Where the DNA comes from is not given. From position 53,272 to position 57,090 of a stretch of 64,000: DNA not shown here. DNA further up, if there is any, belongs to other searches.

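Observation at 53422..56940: One polypeptide combining methyltransferase, long coiled coil and two glycosyltransferases: candidate fused polymerase / molecular ruler / chain terminator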

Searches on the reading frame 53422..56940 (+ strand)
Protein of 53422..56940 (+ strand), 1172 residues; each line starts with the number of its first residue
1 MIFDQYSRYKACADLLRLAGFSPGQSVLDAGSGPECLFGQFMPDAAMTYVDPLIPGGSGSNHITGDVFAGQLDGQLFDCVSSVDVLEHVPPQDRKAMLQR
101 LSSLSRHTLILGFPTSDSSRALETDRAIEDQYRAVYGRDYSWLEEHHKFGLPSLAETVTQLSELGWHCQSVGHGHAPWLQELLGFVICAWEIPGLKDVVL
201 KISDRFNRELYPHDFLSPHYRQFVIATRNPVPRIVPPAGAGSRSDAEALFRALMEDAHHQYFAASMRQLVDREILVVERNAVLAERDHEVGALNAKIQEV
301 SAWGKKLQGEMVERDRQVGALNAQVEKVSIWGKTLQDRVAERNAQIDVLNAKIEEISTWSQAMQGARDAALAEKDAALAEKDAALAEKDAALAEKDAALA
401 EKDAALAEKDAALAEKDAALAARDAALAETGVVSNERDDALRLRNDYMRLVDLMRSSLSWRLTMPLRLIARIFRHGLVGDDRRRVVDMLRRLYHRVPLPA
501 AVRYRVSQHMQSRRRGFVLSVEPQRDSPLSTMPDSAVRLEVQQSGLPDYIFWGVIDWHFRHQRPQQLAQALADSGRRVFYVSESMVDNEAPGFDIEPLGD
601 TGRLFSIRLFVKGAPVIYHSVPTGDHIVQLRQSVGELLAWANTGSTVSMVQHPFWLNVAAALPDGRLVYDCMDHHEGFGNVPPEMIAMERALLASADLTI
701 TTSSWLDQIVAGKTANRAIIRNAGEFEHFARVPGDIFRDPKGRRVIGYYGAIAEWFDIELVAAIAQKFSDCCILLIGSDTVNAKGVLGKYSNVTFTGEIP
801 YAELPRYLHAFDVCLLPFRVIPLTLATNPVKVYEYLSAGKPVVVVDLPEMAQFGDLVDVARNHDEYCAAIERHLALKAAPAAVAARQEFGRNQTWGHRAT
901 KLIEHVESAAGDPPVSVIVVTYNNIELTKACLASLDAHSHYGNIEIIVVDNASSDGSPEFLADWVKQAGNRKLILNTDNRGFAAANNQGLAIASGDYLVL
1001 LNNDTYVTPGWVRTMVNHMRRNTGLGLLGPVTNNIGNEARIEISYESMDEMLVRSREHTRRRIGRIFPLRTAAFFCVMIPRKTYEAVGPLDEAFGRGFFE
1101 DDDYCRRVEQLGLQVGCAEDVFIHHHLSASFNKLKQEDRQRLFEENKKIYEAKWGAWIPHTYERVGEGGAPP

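Call 5: search_protein_families(library=pfam, proteins=[window:53422-56940:+], max_evalue=1)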
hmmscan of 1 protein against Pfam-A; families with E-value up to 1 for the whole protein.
window:53422-56940:+ (1172 aa): 13 families
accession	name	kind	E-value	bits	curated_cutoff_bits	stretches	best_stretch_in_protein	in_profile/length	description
PF00535.33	Glycos_transf_2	-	1.7e-28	100.1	23.3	1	916-1080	1-160/168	Glycosyl transferase family 2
PF13692.12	Glyco_trans_1_4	-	6.3e-11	43.1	27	1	758-873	21-139/142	Glycosyl transferases group 1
PF13641.12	Glyco_tranf_2_3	-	4e-08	34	27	1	913-1134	1-220/230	Glycosyltransferase like family 2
PF00534.26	Glycos_transf_1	-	1.1e-05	25.5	26.4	1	742-848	14-125/172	Glycosyl transferases group 1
PF10111.15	Glyco_tranf_2_2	-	1.6e-05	24.9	27.3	1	942-1108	28-199/276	Glycosyltransferase like family 2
PF13489.12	Methyltransf_23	-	9.8e-05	22.6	27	1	6-118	4-123/164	Methyltransferase domain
PF06217.17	GAGA_bind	-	0.00023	21.9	26.6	1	358-429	14-88/284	GAGA binding protein-like family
PF13506.12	Glyco_transf_21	-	0.0048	16.8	21.7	1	986-1131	22-162/174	Glycosyl transferase family 21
PF13712.12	Glyco_tranf_2_5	-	0.038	14.2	27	1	980-1031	39-91/210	Glycosyltransferase like family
PF13704.12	Glyco_tranf_2_4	-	0.075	14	27.5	1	935-1004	11-81/98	Glycosyl transferase family 2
PF13649.12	Methyltransf_25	-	0.094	13.8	27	1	63-104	51-92/97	Methyltransferase domain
PF13874.11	Nup54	-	0.16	12.5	30.5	1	334-420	33-119/140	Nucleoporin complex subunit 54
PF07109.17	Mg-por_mtran_C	-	0.18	12.6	27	1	83-113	2-32/97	Magnesium-protoporphyrin IX methyltransferase C-terminus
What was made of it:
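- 56164..56883 (+): GT-A (GT2) glycosyltransferase module (aa 915-1154), polymerase half 2. Pfam Glycos_transf_2 E 1.7e-28 (call 5).
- On Class-I SAM-dependent methyltransferase: The Pfam score is below the gathering score (call 5).
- On GT4-like GT-B and GT2 GT-A glycosyltransferases: Glyco_trans_1_4 scores 43.1 against 27 and Glycos_transf_2 scores 100.1 against 23.3 (call 5).
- Checked: It scores Glyco_trans_1_4 at aa 758-873 (43 bits, cutoff 27) and Glycos_transf_2 at aa 916-1080 (100 bits, cutoff 23) (call 5).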

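Call 6: search_protein_families(library=ncbifam, proteins=[window:53422-56940:+], max_evalue=1)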
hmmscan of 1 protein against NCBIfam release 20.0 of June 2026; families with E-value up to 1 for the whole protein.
window:53422-56940:+ (1172 aa): 33 families (the best 25 are shown)
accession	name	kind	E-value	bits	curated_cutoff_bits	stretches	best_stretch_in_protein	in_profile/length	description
NF047676.1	TeichurnBiosyTuaH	equivalog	1.6e-25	89.9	550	1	687-904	150-382/384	teichuronic acid biosynthesis protein TuaH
TIGR03965.1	mycofact_glyco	equivalog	6.7e-20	71.4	280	1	910-1125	69-280/467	mycofactocin biosynthesis glycosyltransferase MftF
NF041875.1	EPS_EpsD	equivalog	7.8e-20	71.5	370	1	915-1132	1-214/325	exopolysaccharide biosynthesis glycosyltransferase EpsD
NF007482.0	PRK10073.1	equivalog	1.5e-15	57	423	1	913-1017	6-108/334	glycosyltransferase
TIGR03937.1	PgaC_IcaA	equivalog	1.7e-14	53.6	422.3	1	908-1026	40-157/407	poly-beta-1,6-N-acetyl-D-glucosamine synthase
NF047683.1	TeichurnBiosyTuaG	equivalog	4.3e-12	46.2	400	1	912-1022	5-114/252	teichuronic acid biosynthesis protein TuaG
TIGR01556.1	rhamnosyltran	subfamily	9.2e-11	41.4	200.55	1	920-1130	1-205/281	rhamnosyltransferase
NF050050.1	ProtGlycPglI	equivalog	3.6e-10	39.7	500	1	913-1019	2-108/306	GalNAc(5)-diNAcBac-PP-undecaprenol beta-1,3-glucosyltransferase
NF038302.1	EPS_HpsE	equivalog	1.3e-09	37.5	300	1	915-1027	3-119/307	hormogonium polysaccharide biosynthesis glycosyltransferase HpsE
TIGR04283.1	glyco_like_mftF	equivalog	1.4e-09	37.9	182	1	915-1020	1-98/221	TIGR04283 family arsenosugar biosynthesis glycosyltransferase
NF041394.1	GtaseAglG_Halo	equivalog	5.5e-09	35.7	440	1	915-1032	3-120/304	glucosyl-dolichyl phosphate glucuronosyltransferase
NF053739.1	GlytfEpsEBac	equivalog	6.7e-09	35.1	450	1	913-1005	1-93/265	glycosyltransferase EpsE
TIGR03111.1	glyc2_xrt_Gpos1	hypoth_equivalog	1.1e-08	34.4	363.95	1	906-1024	42-161/439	TIGR03111 family XrtG-associated glycosyltransferase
TIGR04242.1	nodulat_NodC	equivalog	1.3e-07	30.9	550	1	904-1024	39-161/395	chitooligosaccharide synthase NodC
TIGR04009.1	wcaE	equivalog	1.5e-07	31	369.2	1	915-1006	3-94/248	colanic acid biosynthesis glycosyltransferase WcaE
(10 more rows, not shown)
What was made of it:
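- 55063..56139 (+): GT-B (GT4-like, TuaH-like) glycosyltransferase module (aa 548-906), polymerase half 1. Pfam Glyco_trans_1_4 (call 5) and NCBIfam TuaH-like E 1.6e-25 (call 6).
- Checked: NCBIfam matches a TuaH-like model over aa 687-904 (call 6).
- The closest NCBIfam names are teichuronic-acid enzymes (call 6).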

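Call 9: search_solved_structures(query=window:53422-56940:+, max_evalue=0.01, show_alignments=0)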
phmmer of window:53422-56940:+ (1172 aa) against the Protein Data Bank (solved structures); distinct sequences matched with E-value up to 0.01: 16.
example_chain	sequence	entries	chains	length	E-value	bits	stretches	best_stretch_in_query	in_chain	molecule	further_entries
2z87_A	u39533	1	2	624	2.9e-12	48.4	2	894-1031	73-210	Chondroitin synthase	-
2z86_A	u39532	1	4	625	2.9e-12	48.4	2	894-1031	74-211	Chondroitin synthase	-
3bcv_A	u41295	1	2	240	4e-11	44.6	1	913-1022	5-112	Putative glycosyltransferase protein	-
5hea_A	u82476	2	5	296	9.4e-10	40.1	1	915-1013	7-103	Putative glycosyltransferase (GalT1)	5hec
6yv7_A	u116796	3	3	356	1.2e-07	33.1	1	887-1006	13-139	Glycosyl transferase, family 2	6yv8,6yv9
6yv7_B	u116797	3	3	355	1.3e-07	33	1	888-1006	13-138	Glycosyl transferase, family 2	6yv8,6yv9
6p61_A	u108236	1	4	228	2.7e-06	28.6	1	912-1019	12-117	Glycosyltransferase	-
8vh7_A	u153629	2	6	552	2.6e-05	25.4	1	907-1018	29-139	Heparosan synthase B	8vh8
8viw_A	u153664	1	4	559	2.6e-05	25.4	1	907-1018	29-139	Heparosan synthase B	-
5mlz_A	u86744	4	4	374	0.00035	21.6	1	914-1023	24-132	Dolichol monophosphate mannose synthase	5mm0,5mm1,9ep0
9bhc_C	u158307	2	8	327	0.0006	20.8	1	912-1034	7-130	Undecaprenyl-phosphate 4-deoxy-4-formamido-L-arabinose transferase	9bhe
8vxh_A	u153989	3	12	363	0.00074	20.5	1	910-1034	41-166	Undecaprenyl-phosphate 4-deoxy-4-formamido-L-arabinose transferase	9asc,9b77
8bz4_A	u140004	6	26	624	0.00076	20.5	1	908-1022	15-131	Glycosyltransferase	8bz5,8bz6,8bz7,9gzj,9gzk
8bz8_A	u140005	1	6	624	0.00076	20.5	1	908-1022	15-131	Glycosyltransferase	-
9jma_A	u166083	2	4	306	0.0021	19.1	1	915-1010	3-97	GalNAc(5)-diNAcBac-PP-undecaprenol beta-1,3-glucosyltransferase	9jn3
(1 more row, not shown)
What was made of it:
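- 56164..56883 (+): PDB sequence hits include K4CP chondroitin polymerase (call 9).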

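Call 10: find_homologous_proteins(query=window:53422-56940:+)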
Query window:53422-56940:+ (1172 aa): 197 proteins with E <= 0.001 among 8000 candidates; the best 120 are listed.
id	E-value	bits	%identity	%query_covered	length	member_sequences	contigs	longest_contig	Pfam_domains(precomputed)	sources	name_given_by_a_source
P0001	0.0e+0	2702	100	100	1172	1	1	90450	PF10111.15,PF13641.13,PF00534.27,PF00535.33,PF13692.13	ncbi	ncbi:MAG: glycosyltransferase [Pseudomonadota bacterium]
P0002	0.0e+0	2406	88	100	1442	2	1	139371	PF13489.13,PF13641.13,PF00534.27,PF13649.13,PF13524.13,PF00535.33,PF08241.19,PF08242.19,PF13692.13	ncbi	-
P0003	0.0e+0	2337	86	100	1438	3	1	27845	PF13489.13,PF10111.15,PF13641.13,PF13649.13,PF00535.33,PF08241.19,PF08242.19,PF13692.13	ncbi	-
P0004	0.0e+0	1768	87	75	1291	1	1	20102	PF04230.20,PF10111.15,PF13641.13,PF00534.27,PF00535.33,PF13692.13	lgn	-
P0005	0.0e+0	1722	70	66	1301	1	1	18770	PF13847.13,PF13489.13,PF10111.15,PF13641.13,PF00534.27,PF13649.13,PF00535.33,PF08241.19,PF08242.19,PF13692.13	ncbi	-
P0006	0.0e+0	1538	58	99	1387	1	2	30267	PF13489.13,PF10111.15,PF13641.13,PF00534.27,PF13649.13,PF00535.33,PF08241.19,PF08242.19,PF13692.13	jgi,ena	jgi:GT2 family glycosyltransferase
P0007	0.0e+0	1536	58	100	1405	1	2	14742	PF13489.13,PF10111.15,PF13641.13,PF00534.27,PF13649.13,PF00535.33,PF08241.19,PF08242.19,PF13692.13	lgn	-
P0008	0.0e+0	1519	59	70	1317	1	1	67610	PF13847.13,PF13489.13,PF10111.15,PF13641.13,PF00534.27,PF13649.13,PF00535.33,PF08241.19,PF08242.19,PF13692.13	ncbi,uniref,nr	ncbi:glycosyltransferase [Methylobacter sp.]|uniref:glycosyltransferase n=1 Tax=Methylobacter sp. Ta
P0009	0.0e+0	1515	57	99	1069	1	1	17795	PF10111.15,PF13641.13,PF00535.33,PF13692.13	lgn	-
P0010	0.0e+0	1513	56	99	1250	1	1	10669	PF13489.13,PF13641.13,PF00534.27,PF13524.13,PF00535.33,PF08241.19,PF08242.19,PF13692.13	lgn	-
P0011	0.0e+0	1504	58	99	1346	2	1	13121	PF13489.13,PF10111.15,PF13524.13,PF00535.33,PF08241.19,PF13692.13,PF13712.13,PF13847.13,PF13641.13,PF00534.27,PF13649.13,PF08242.19,PF06217.18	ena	-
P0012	0.0e+0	1488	58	67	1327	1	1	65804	PF13847.13,PF13489.13,PF10111.15,PF13641.13,PF00534.27,PF13649.13,PF00535.33,PF08241.19,PF08242.19,PF06217.18,PF13692.13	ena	-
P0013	0.0e+0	1480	61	66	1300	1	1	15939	PF13712.13,PF13489.13,PF13641.13,PF13649.13,PF00535.33,PF08241.19,PF08242.19,PF13692.13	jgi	jgi:GT2 family glycosyltransferase/glycosyltransferase involved in cell wall biosynthesis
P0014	0.0e+0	1475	59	66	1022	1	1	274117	PF10111.15,PF13641.13,PF00534.27,PF00535.33,PF13692.13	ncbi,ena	-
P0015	0.0e+0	1474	55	99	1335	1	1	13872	PF13489.13,PF13641.13,PF13649.13,PF00535.33,PF08241.19,PF08242.19,PF13692.13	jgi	jgi:O-antigen biosynthesis protein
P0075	9.9e-226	770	43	77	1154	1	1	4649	PF04724.19,PF13692.13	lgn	-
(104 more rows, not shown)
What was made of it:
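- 53422..56940 (+): the 1172-aa multidomain gene (the finding). The exact protein is P0001, annotated 'MAG: glycosyltransferase [Pseudomonadota bacterium]' (call 10).
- The host is a Pseudomonadota MAG (call 10).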

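Call 27: find_encoding_contigs(protein=P0002, flank=10000, max_places=2)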
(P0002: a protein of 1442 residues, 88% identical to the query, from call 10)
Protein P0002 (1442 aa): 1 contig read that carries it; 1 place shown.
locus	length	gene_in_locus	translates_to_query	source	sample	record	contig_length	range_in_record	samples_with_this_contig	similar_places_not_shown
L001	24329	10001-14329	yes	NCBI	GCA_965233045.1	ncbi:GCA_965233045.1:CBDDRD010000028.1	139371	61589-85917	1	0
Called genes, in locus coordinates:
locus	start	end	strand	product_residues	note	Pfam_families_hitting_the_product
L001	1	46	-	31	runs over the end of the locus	-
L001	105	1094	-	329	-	-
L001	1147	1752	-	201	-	PF13036:LpoB, PF11684:DUF3280 (faint)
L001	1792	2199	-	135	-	PF07233:DUF1425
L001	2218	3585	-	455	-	PF07719:TPR_2 (faint), PF00515:TPR_1 (weak), PF13414:TPR_11 (faint)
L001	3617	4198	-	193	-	PF13505:OMP_b-brl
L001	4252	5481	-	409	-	PF00389:2-Hacid_dh, PF02826:2-Hacid_dh_C, PF22629:ACT_AHAS_ss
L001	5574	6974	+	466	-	PF01565:FAD_binding_4, PF02913:FAD-oxidase_C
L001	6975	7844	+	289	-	PF01061:ABC2_membrane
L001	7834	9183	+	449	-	PF00005:ABC_tran, PF14524:Wzt_C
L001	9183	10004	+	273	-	PF00685:Sulfotransfer_1, PF13469:Sulfotransfer_3 (weak)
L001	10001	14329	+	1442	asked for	PF13489:Methyltransf_23 (faint), PF08242:Methyltransf_12 (faint), PF13649:Methyltransf_25 (faint), PF13692:Glyco_trans_1_4, PF13524:Glyco_trans_1_2, PF00535:Glycos_transf_2, PF13641:Glyco_tranf_2_3, PF08241:Methyltransf_11, +1 more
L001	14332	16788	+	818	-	-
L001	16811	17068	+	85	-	PF00106:adh_short, PF01370:Epimerase, PF08659:KR, PF16363:GDP_Man_Dehyd (weak)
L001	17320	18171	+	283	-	PF13527:Acetyltransf_9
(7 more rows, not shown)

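Call 28: find_encoding_contigs(protein=P0004, flank=10000, max_places=2)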
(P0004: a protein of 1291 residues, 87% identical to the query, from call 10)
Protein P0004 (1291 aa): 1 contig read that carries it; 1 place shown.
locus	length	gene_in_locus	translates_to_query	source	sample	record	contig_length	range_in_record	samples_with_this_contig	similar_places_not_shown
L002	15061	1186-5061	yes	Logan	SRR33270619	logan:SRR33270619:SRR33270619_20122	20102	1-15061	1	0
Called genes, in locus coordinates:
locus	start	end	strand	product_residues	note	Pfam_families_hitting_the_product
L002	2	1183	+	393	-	?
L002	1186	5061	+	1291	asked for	PF04230:PS_pyruv_trans, PF00534:Glycos_transf_1 (weak), PF13692:Glyco_trans_1_4, PF00535:Glycos_transf_2, PF10111:Glyco_tranf_2_2 (faint), PF13641:Glyco_tranf_2_3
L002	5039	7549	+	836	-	-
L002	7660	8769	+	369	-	PF01041:DegT_DnrJ_EryC1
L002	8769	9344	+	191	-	PF00132:Hexapep (faint)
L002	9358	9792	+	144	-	PF04138:GtrA_DPMS_TM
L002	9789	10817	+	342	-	PF00535:Glycos_transf_2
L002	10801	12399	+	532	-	-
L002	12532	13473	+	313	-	PF00535:Glycos_transf_2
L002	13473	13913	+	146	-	-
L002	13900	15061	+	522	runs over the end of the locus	PF05199:GMC_oxred_C (weak)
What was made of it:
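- The sulfotransferase gene was swapped out together with the methyltransferase in the L002 variant (call 28).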

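Call 32: find_related_loci(query=A1, collection=genome_contigs, flank=10000)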
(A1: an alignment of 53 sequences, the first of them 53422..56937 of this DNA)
Query A1 (1172 aa) in genome_contigs; peptide patterns used: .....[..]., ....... (x = any residue, [..] = any of these).
599 stretches matched a pattern (row limit reached: there are more); 585 encode a relative of the query (tblastn E <= 1e-3); the best 80 are kept; 80 distinct loci.
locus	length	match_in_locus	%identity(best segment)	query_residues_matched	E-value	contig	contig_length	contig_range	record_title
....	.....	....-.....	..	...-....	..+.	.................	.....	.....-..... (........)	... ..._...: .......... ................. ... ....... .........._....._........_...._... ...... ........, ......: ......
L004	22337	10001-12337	60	378-1164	0e+0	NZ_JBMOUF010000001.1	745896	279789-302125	Janthinobacterium sp. Mn2066 NODE_1_length_745896_cov_72.272361, whole genome shotgun sequence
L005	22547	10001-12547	56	307-1164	0e+0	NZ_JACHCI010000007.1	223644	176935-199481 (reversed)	Janthinobacterium sp. S3T4 Ga0401195_07, whole genome shotgun sequence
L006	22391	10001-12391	59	373-1165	0e+0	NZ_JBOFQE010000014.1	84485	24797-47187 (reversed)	MAG: Pseudomonas sp. isolate WFFMC_MAG_218 k139_676096_flag=0_multi=124.9706_len=84485, whole genome shotgun sequence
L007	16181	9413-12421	60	1-1162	0e+0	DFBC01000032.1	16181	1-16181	MAG TPA_asm: Cellvibrionales bacterium UBA3090 UBA3090_contig_85725, whole genome shotgun sequence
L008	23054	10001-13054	59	1-1163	0e+0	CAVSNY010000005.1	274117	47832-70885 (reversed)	MAG: uncultured Gammaproteobacteria bacterium isolate MFD03066.bin.1.24 genome assembly, contig: contig_23305, whole gen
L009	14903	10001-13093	62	1-1162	0e+0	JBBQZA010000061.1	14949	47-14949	MAG: Burkholderiales bacterium isolate Co_metawrap_2193 Cmw_2193_k141_17980656_length_14949_cov_9.0000, whole genome sho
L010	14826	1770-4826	58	1-1164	0e+0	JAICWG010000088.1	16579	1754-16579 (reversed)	MAG: Nitrospira sp. isolate LS_FP_2_bin.31 k141_5121864_length_16579_cov_13.6955, whole genome shotgun sequence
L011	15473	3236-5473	59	395-1162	0e+0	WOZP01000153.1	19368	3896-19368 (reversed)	MAG: Rugosibacter sp. isolate WOFB27 NODE_1092_length_19368_cov_8.909646, whole genome shotgun sequence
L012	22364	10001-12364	56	374-1162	0e+0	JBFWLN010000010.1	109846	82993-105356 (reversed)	MAG: Desulfobulbus sp. isolate CA_2019_NHSR_67 NODE_504_length_109846_cov_16.991451_NHSR, whole genome shotgun sequence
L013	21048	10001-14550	57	403-1172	0e+0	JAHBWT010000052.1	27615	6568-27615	MAG: Nitrospira sp. isolate ACE_NIT12 NIT12_52, whole genome shotgun sequence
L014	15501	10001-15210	60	444-1164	0e+0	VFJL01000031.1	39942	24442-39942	MAG: Nitrosomonadales bacterium isolate Bin_61_7 c_000002663802, whole genome shotgun sequence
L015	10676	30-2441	53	294-1171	0e+0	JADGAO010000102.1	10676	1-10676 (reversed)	MAG: Nitrospinota bacterium isolate nNGHbin12 nNGH_bin12_NODE_102_length_10676_cov_11.253554, whole genome shotgun seque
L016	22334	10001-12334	56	376-1162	0e+0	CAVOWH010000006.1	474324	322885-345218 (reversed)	MAG: uncultured delta proteobacterium isolate MFD00032.bin.1.90 genome assembly, contig: contig_22516, whole genome shot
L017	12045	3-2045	63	483-1164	0e+0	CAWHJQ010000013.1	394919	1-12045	MAG: uncultured delta proteobacterium isolate MFD01721.bin.2.181 genome assembly, contig: contig_4918, whole genome shot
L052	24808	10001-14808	45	297-1164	0e+0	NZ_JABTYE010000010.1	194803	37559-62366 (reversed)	Cupriavidus gilardii strain USM5 USM5_assembled_contig_10, whole genome shotgun sequence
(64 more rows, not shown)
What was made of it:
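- At least 585 genome loci encode the GT4-GT2 chassis (call 32).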
